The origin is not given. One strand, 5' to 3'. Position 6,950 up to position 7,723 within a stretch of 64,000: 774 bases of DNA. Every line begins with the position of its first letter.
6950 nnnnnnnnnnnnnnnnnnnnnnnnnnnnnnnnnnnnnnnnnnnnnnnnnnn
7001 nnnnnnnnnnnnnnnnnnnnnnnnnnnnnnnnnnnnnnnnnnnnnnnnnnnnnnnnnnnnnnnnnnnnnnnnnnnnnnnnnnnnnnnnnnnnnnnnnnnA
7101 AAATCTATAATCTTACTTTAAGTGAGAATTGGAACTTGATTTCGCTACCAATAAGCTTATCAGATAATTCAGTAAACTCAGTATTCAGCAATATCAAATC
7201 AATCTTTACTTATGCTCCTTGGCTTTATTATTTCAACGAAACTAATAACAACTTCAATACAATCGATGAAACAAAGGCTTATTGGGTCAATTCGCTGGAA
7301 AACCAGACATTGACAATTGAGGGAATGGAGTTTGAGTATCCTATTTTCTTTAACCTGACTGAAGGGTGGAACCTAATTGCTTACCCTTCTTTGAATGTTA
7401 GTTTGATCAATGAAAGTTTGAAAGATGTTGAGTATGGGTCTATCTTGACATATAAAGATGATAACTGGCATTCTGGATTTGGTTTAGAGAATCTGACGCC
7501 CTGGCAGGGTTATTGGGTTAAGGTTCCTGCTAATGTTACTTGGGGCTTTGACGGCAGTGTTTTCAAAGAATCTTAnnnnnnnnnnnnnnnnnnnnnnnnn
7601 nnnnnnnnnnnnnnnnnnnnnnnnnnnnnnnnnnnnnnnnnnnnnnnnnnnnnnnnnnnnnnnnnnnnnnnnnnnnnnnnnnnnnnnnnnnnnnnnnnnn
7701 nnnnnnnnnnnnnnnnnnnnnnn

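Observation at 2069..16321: Surface-protein cluster sharing an apparently novel twin-motif C-terminal module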

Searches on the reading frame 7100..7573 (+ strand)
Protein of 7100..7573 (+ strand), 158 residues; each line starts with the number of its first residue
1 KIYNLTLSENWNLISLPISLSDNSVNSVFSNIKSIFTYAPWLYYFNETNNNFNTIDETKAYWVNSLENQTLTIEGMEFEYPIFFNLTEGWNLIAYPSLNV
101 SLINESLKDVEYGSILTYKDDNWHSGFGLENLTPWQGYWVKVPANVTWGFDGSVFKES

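Call 11: search_protein_families(library=pfam, proteins=[window:7100-7573:+], max_evalue=10)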
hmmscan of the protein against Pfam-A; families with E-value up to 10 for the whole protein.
seq(158 aa): 0 families

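Call 12: search_solved_structures(query=A1, max_evalue=10)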
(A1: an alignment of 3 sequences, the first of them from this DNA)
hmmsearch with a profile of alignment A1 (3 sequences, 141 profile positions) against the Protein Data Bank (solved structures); distinct sequences matched with E-value up to 10: 1.
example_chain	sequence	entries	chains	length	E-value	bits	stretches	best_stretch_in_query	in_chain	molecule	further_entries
9fli_A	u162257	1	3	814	0.37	14.2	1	29-67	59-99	Arabinogalactan endo-beta-1,4-galactanase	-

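Call 15: find_homologous_proteins(query=A1, max_evalue=0.001)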
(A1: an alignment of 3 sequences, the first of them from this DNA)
Query A1 (3 sequences) (155 aa, profile of the alignment): 241 proteins with E <= 0.001 among 1257 candidates; the best 120 are listed.
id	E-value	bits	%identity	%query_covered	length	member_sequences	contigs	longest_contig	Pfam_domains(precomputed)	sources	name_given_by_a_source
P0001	8.8e-34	135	55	99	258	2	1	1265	PF07705.18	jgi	-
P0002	8.3e-32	128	32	86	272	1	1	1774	-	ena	-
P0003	2.8e-30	123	47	90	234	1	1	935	-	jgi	jgi:hypothetical protein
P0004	8.0e-27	112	40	90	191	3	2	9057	-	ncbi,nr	ncbi:MAG: hypothetical protein KKC75_02975, partial [Nanoarchaeota archaeon]|nr:hypothetical protein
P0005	1.1e-25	108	48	57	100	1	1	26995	-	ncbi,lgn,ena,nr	ncbi:MAG: hypothetical protein KAU20_07955 [Nanoarchaeota archaeon]|nr:hypothetical protein [Nanoarc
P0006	1.7e-25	108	39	89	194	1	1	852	-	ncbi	-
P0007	8.1e-25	106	32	88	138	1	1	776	-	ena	-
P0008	3.0e-24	104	27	92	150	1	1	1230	-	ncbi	-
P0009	7.8e-24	102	35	89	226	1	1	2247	-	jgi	jgi:hypothetical protein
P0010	3.8e-23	100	31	88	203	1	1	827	-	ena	-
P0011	1.1e-22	99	31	88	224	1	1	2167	-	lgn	-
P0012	2.8e-22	97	35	90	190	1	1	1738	-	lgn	-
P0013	2.1e-21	94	26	87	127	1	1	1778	-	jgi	jgi:hypothetical protein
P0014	5.9e-21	93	57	63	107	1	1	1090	-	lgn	-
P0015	1.3e-20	92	48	55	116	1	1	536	-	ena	-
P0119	1.2e-9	56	34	61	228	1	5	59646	-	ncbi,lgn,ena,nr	ncbi:MAG: hypothetical protein KAK00_01265 [Nanoarchaeota archaeon]|nr:hypothetical protein [Nanoarc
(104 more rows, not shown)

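Call 49: find_related_loci(query=A1, collection=genome_contigs, flank=4000)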
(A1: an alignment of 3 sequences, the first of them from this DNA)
Query A1 (155 aa) in genome_contigs; peptide patterns used: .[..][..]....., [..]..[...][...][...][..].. (x = any residue, [..] = any of these).
233 stretches matched a pattern; 105 encode a relative of the query (tblastn E <= 1e-3); the best 80 are kept; 79 distinct loci.
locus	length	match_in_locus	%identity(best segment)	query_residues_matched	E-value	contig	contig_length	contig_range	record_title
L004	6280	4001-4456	42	1-144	2e-29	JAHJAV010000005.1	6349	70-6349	MAG: Nanoarchaeota archaeon isolate Modern_marine.mb.228 Modern_marine.mb.228_k141_93855, whole genome shotgun sequence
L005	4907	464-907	49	1-138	2e-34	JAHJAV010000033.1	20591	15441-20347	MAG: Nanoarchaeota archaeon isolate Modern_marine.mb.228 Modern_marine.mb.228_k141_482432, whole genome shotgun sequence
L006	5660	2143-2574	43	1-139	6e-28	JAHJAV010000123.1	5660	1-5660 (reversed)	MAG: Nanoarchaeota archaeon isolate Modern_marine.mb.228 Modern_marine.mb.228_k141_2448668, whole genome shotgun sequenc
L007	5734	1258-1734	38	1-152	9e-24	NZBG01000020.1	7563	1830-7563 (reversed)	MAG: Candidatus Woesearchaeota archaeon isolate ARS1419 MHASMcontig_155396, whole genome shotgun sequence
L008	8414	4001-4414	41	4-139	4e-22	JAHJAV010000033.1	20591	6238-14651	MAG: Nanoarchaeota archaeon isolate Modern_marine.mb.228 Modern_marine.mb.228_k141_482432, whole genome shotgun sequence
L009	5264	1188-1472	48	52-139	8e-19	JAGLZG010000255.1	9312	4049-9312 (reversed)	MAG: Nanoarchaeota archaeon isolate RS_13_58 ZL320.bin.58.fa_255, whole genome shotgun sequence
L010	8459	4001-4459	32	2-141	5e-17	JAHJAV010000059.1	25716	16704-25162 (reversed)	MAG: Nanoarchaeota archaeon isolate Modern_marine.mb.228 Modern_marine.mb.228_k141_1102883, whole genome shotgun sequenc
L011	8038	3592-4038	38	1-139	2e-16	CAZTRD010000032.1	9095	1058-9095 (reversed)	MAG TPA_asm: uncultured Candidatus Saccharibacteria bacterium isolate SRP178699_co1_515 genome assembly, contig: NODE_10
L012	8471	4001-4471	33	1-145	3e-16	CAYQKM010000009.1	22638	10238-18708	MAG TPA_asm: Candidatus Woesearchaeota archaeon isolate SRP263991_co6_206 genome assembly, contig: NODE_2044_length_2263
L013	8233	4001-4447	37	1-139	3e-14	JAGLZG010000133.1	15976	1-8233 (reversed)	MAG: Nanoarchaeota archaeon isolate RS_13_58 ZL320.bin.58.fa_133, whole genome shotgun sequence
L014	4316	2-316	38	38-138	2e-14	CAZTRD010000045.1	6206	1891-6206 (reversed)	MAG TPA_asm: uncultured Candidatus Saccharibacteria bacterium isolate SRP178699_co1_515 genome assembly, contig: NODE_18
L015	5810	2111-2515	32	1-139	1e-13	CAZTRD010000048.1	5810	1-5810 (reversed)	MAG TPA_asm: uncultured Candidatus Saccharibacteria bacterium isolate SRP178699_co1_515 genome assembly, contig: NODE_20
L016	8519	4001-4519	30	1-146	7e-13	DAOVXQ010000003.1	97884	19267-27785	MAG TPA_asm: archaeon isolate CSMAG_1761 CSMAG_1761_k141_2436207_length_97884_cov_14.4460, whole genome shotgun sequence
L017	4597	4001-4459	30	2-138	7e-12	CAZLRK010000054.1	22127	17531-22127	MAG TPA_asm: uncultured Desulfobacterales bacterium isolate SRP077602_co2_250 genome assembly, contig: NODE_3517_length_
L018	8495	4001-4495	30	1-139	3e-11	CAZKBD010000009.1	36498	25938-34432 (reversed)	MAG TPA_asm: uncultured Methanosarcinales archaeon isolate SRP062349_co5_67 genome assembly, contig: NODE_265_length_364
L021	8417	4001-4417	24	1-148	3e-10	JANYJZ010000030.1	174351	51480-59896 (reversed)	MAG: Ignavibacteriae bacterium isolate GL140_4_metabinner_9 GL140_4_k141_2834864, whole genome shotgun sequence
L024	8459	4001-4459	29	4-145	7e-10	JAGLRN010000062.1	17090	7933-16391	MAG: Thermoplasmata archaeon isolate RS_9_17 ROV157_9.bin.17.fa_62, whole genome shotgun sequence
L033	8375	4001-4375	30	6-139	9e-9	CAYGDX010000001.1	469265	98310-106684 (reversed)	MAG TPA_asm: uncultured Gammaproteobacteria bacterium isolate ERP113451_co1_232 genome assembly, contig: NODE_2_length_4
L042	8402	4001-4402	24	2-144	3e-8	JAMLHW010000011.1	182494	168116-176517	MAG: Anaerolineae bacterium isolate ACE_NR_CHLO5 ACE_NR_CHLO5_11, whole genome shotgun sequence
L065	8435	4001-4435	29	1-155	4e-7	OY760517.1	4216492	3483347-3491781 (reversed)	MAG: Melioribacteraceae bacterium isolate c8b6aad9-4aa7-488e-baf1-dd4234e1cecc genome assembly, chromosome: 1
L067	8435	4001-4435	26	4-139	6e-7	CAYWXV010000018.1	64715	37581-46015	MAG TPA_asm: uncultured Alphaproteobacteria bacterium isolate binchicken_co118_222 genome assembly, contig: NODE_362_len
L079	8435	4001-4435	25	3-144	2e-6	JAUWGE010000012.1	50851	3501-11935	MAG: Candidatus Bipolaricaulota bacterium isolate CSMAG_2234 CSMAG_2234_k141_1385435_length_50851_cov_11.8029, whole gen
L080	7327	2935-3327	26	1-139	3e-6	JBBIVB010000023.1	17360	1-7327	MAG: Candidatus Veblenbacteria bacterium isolate PBS170224_bin_67 NODE_384_length_17360_cov_5.839064, whole genome shotg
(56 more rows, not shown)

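Call 51: search_protein_families(library=pfam, proteins=[L021:1616-5089:+, L065:2411-5470:+, L033:3113-4768:+, L042:2-5026:+, L079:1157-4843:+, L080:2008-3789:+, L067:2387-5146:+, L018:2-4522:+, L011:154-4041:+], max_evalue=0.001)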
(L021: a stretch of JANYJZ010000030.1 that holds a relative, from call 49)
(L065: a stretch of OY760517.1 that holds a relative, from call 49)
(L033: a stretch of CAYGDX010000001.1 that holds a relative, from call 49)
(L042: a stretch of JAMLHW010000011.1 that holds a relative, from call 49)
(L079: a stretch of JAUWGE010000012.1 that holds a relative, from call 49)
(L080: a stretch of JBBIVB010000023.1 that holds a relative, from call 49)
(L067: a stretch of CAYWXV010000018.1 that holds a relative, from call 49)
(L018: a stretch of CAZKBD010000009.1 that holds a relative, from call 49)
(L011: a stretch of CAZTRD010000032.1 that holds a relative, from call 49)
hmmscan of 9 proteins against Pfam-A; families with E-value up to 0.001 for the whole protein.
L021:1616-5089:+ (1158 aa): 2 families
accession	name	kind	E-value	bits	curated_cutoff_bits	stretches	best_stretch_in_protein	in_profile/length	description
PF18962.6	Por_Secre_tail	-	5.6e-08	33.4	27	1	1080-1155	2-74/75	Secretion system C-terminal sorting domain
PF00656.27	Peptidase_C14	-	3.1e-07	30.7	21.4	1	439-555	21-142/233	Caspase domain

L065:2411-5470:+ (1020 aa): 4 families
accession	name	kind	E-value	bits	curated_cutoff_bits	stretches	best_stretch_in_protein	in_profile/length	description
PF13517.12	FG-GAP_3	-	1.1e-28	100.1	26.9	3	116-179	1-60/61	FG-GAP-like repeat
PF18962.6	Por_Secre_tail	-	2.6e-09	37.7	27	1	937-1004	2-66/75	Secretion system C-terminal sorting domain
PF01839.29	FG-GAP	-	1.4e-06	28.5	22.1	0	164-180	4-20/37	FG-GAP repeat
PF13860.13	FlgD_ig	-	3.3e-05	24.2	27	0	946-1003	13-76/79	FlgD Ig-like domain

L033:3113-4768:+ (552 aa): 4 families
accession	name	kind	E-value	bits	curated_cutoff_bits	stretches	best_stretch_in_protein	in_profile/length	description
PF18962.6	Por_Secre_tail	-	4.2e-11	43.4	27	1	474-548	2-73/75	Secretion system C-terminal sorting domain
PF17210.9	SdrD_B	-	3.9e-09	37.1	29.7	1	197-265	5-76/112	SdrD B-like domain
PF13620.12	CarboxypepD_reg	-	1.1e-07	32.5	32.3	1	210-267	8-68/82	Carboxypeptidase regulatory-like domain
PF13715.12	CarbopepD_reg_2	-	0.0001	22.7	32.2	1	211-254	9-51/88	CarboxypepD_reg-like domain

L042:2-5026:+ (1675 aa): 3 families
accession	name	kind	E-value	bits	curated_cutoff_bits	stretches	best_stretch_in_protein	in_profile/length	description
PF17892.7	Cadherin_5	-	5.9e-27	93.8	26.5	2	426-520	1-97/98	Cadherin-like domain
PF17963.7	Big_9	-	5.6e-26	91.7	23.6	2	427-519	1-89/89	Bacterial Ig domain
PF17803.7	Cadherin_4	-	6.4e-23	81.5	25.1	2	426-488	10-71/71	Bacterial cadherin-like domain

L079:1157-4843:+ (1229 aa): 8 families
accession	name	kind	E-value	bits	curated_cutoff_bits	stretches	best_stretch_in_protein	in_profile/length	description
PF14258.12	DUF4350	-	3e-17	63.9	30.4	2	695-926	2-180/181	Domain of unknown function (DUF4350)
PF23355.1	IFT52_GIFT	-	6.6e-10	38.9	27.2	1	720-765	34-79/246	IFT52 GIFT domain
PF09822.16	ABC_transp_aux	-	4.1e-09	36.5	34.7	1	703-767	19-81/288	ABC-type uncharacterized transport system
PF13004.13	BACON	-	7.6e-08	32.7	25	1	614-664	3-60/61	Putative binding domain, N-terminal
PF23090.1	MBTPS1_4th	-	1.5e-05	25.1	27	1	702-771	45-114/275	MBTPS1, fourth GATase-like domain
PF19190.6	BACON_2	-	2.7e-05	24.4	25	1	587-664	3-87/94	Viral BACON domain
PF13585.12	CHU_C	-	3.7e-05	24.2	27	1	1147-1211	13-72/86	CHU_C Type IX secretion signal domain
PF13860.13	FlgD_ig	-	0.00098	19.5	27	0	1162-1213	22-77/79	FlgD Ig-like domain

L080:2008-3789:+ (594 aa): 4 families
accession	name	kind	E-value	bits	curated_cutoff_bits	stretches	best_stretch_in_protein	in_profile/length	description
PF17210.9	SdrD_B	-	1.1e-11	45.3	29.7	1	211-269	3-64/112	SdrD B-like domain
PF18962.6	Por_Secre_tail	-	1.5e-08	35.3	27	1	493-591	2-74/75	Secretion system C-terminal sorting domain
PF13860.13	FlgD_ig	-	8.1e-06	26.2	27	1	525-582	12-76/79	FlgD Ig-like domain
PF13620.12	CarboxypepD_reg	-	0.00019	22.2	32.3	1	243-268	28-53/82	Carboxypeptidase regulatory-like domain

L067:2387-5146:+ (920 aa): 1 family
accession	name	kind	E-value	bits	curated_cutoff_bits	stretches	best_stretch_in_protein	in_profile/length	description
PF18962.6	Por_Secre_tail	-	2.3e-08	34.7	27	1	842-917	2-74/75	Secretion system C-terminal sorting domain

L018:2-4522:+ (1507 aa): 8 families
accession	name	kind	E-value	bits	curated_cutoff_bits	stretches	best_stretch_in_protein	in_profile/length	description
PF00059.27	Lectin_C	-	3.1e-16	60.5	22.6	1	1113-1214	2-107/107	Lectin C-type domain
PF07705.17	CARDB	-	4.4e-10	40.1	22.7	1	466-568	2-100/101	CARDB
PF07819.20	PGAP1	-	1.2e-09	38.8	24.3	1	51-118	64-136/233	PGAP1-like alpha/beta domain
PF02089.21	Palm_thioest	-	2.3e-08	34.5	26.8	1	5-118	1-117/254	Palmitoyl protein thioesterase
PF00561.26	Abhydrolase_1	-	1.6e-07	31.7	25.8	1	5-122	2-117/245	alpha/beta hydrolase fold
PF24096.1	DUF7379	-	5.2e-07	30.2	33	1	68-118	65-119/191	Domain of unknown function (DUF7379)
PF06028.17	DUF915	-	9.1e-07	28.9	22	1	49-116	78-148/255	Alpha/beta hydrolase of unknown function (DUF915)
PF01674.24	Lipase_2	-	8.4e-06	25.9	20.3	1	4-90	2-92/219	Lipase (class 2)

L011:154-4041:+ (1296 aa): 10 families
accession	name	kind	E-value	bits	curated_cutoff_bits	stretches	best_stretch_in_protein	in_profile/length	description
PF00561.26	Abhydrolase_1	-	3.5e-12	46.9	25.8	1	385-499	2-114/245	alpha/beta hydrolase fold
PF24096.1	DUF7379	-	5.8e-09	36.6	33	1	450-502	66-123/191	Domain of unknown function (DUF7379)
PF01674.24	Lipase_2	-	5.1e-07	29.9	20.3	1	384-484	2-105/219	Lipase (class 2)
PF07819.20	PGAP1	-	1.5e-06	28.6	24.3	1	433-495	65-133/233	PGAP1-like alpha/beta domain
PF02089.21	Palm_thioest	-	5.3e-06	26.8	26.8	1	385-495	1-114/254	Palmitoyl protein thioesterase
PF13620.12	CarboxypepD_reg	-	5.7e-06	27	32.3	1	934-986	2-54/82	Carboxypeptidase regulatory-like domain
PF12146.15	Hydrolase_4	-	1.6e-05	24.7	27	1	385-489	6-109/239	Serine aminopeptidase, S33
PF17210.9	SdrD_B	-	9.2e-05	23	29.7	1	940-1015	18-88/112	SdrD B-like domain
PF06028.17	DUF915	-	0.00077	19.3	22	0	431-491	80-143/255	Alpha/beta hydrolase of unknown function (DUF915)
PF05057.20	DUF676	-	0.00097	19.1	20.3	0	386-480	8-104/217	Putative serine esterase (DUF676)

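Call 58: find_encoding_contigs(protein=P0119, flank=8000, max_places=2)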
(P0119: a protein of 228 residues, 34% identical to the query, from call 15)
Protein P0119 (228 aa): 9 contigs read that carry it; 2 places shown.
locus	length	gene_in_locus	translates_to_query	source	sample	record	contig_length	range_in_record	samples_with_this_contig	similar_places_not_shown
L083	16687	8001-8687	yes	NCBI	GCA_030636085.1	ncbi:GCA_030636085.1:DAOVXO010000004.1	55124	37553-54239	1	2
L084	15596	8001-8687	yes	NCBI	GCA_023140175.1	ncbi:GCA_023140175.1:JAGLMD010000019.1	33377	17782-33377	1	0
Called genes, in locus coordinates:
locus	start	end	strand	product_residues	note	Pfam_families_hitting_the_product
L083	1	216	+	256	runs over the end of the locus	-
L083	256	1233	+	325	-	-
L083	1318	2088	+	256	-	-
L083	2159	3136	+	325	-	-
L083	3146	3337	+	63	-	-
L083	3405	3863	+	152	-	PF08281:Sigma70_r4_2 (faint)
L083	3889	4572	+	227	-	-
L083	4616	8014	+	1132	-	-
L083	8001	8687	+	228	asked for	-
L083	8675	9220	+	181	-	-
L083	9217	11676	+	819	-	PF05345:He_PIG (weak), PF17963:Big_9 (weak)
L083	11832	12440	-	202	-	PF13414:TPR_11 (weak), PF13424:TPR_12 (weak), PF13181:TPR_8 (weak), PF13432:TPR_16 (weak), PF13414:TPR_11, PF00515:TPR_1, PF07719:TPR_2, PF13181:TPR_8, +11 more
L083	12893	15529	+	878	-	-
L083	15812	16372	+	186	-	-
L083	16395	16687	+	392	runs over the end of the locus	?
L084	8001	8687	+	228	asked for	-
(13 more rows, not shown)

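Call 72: search_protein_families(library=pfam, proteins=[L008:389-4417:+, L005:914-4906:+, L004:2129-4498:+, L006:1117-2577:+, L013:2537-4450:+, L015:2549-4999:+, L015:269-2518:+, L024:98-4474:+, L016:1763-4522:+, L012:2006-4492:+], max_evalue=0.001)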
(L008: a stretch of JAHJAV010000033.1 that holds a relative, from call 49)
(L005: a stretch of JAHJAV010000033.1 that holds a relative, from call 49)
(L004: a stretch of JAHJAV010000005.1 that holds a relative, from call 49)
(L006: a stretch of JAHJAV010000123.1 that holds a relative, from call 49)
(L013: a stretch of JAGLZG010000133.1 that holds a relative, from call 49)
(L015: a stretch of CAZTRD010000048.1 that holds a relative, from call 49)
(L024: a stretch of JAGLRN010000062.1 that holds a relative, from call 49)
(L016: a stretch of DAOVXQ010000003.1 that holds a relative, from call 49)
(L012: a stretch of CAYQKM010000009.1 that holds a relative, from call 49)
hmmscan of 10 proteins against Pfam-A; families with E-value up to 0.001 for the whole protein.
L008:389-4417:+ (1343 aa): 3 families
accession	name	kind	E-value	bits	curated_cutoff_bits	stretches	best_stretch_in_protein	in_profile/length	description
PF00082.27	Peptidase_S8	-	1.3e-48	166.3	21.8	1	190-446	1-272/288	Subtilase family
PF05048.19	NosD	-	5.8e-11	42.7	23.6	1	947-1162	15-211/212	Periplasmic copper-binding protein (NosD)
PF13229.12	Beta_helix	-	1.9e-08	34.5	25.9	1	997-1152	2-156/158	Right handed beta helix region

L005:914-4906:+ (1331 aa): 6 families
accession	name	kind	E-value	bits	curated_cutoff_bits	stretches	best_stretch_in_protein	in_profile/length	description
PF00112.29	Peptidase_C1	-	5.6e-58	197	20.7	1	196-397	3-212/220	Papain family cysteine protease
PF03891.20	DUF333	-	1.4e-09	38.5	25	1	39-83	2-46/47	Domain of unknown function (DUF333)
PF18884.5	TSP3_bac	-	1.8e-08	34.5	25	1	906-923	1-18/22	Bacterial TSP3 repeat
PF01841.26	Transglut_core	-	5.7e-07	30.2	23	1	1128-1215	48-107/108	Transglutaminase-like superfamily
PF13620.12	CarboxypepD_reg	-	0.0001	23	32.3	1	689-742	1-57/82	Carboxypeptidase regulatory-like domain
PF03051.21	Peptidase_C1_2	-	0.00019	20.8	22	0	351-389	356-398/438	Peptidase C1-like family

L004:2129-4498:+ (790 aa): 0 families

L006:1117-2577:+ (487 aa): 0 families

L013:2537-4450:+ (638 aa): 1 family
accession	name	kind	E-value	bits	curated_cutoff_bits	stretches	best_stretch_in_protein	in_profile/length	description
PF07705.17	CARDB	-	1.5e-09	38.4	22.7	1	387-479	2-101/101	CARDB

L015:2549-4999:+ (817 aa): 2 families
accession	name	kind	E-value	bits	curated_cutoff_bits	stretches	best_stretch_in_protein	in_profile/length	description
PF05048.19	NosD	-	3.6e-57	193.7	23.6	5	148-296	36-183/212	Periplasmic copper-binding protein (NosD)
PF13229.12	Beta_helix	-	1.4e-44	151.9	25.9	5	151-304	1-157/158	Right handed beta helix region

L015:269-2518:+ (750 aa): 0 families

L024:98-4474:+ (1459 aa): 4 families
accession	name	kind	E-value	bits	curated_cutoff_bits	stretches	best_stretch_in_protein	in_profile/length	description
PF13088.12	BNR_2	-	3.7e-16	59.8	31.4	2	92-286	61-251/277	BNR repeat-like domain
PF00092.34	VWA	-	2.7e-14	54.2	23.8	1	902-1066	1-164/174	von Willebrand factor type A domain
PF13519.12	VWA_2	-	1.2e-11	45.6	27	1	903-1006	1-106/107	von Willebrand factor type A domain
PF00932.25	LTD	-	4.7e-07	30.6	34.3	0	458-517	8-70/109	Lamin Tail Domain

L016:1763-4522:+ (920 aa): 0 families

L012:2006-4492:+ (829 aa): 2 families
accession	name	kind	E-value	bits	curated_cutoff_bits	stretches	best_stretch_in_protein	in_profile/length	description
PF24442.1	DUF7561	-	0.0003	21.1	27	0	617-647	23-53/65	Family of unknown function (DUF7561)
PF20862.2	DUF6843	-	0.0008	19.7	27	0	510-549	51-88/110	Family of unknown function (DUF6843)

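Call 78: search_dna_similar(query=L065:3881-4420:+, collection=plasmids, mode=protein, max_evalue=0.001, max_rows=15)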
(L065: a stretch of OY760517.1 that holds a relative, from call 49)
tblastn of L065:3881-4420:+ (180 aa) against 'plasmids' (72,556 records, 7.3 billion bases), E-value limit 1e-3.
No match.
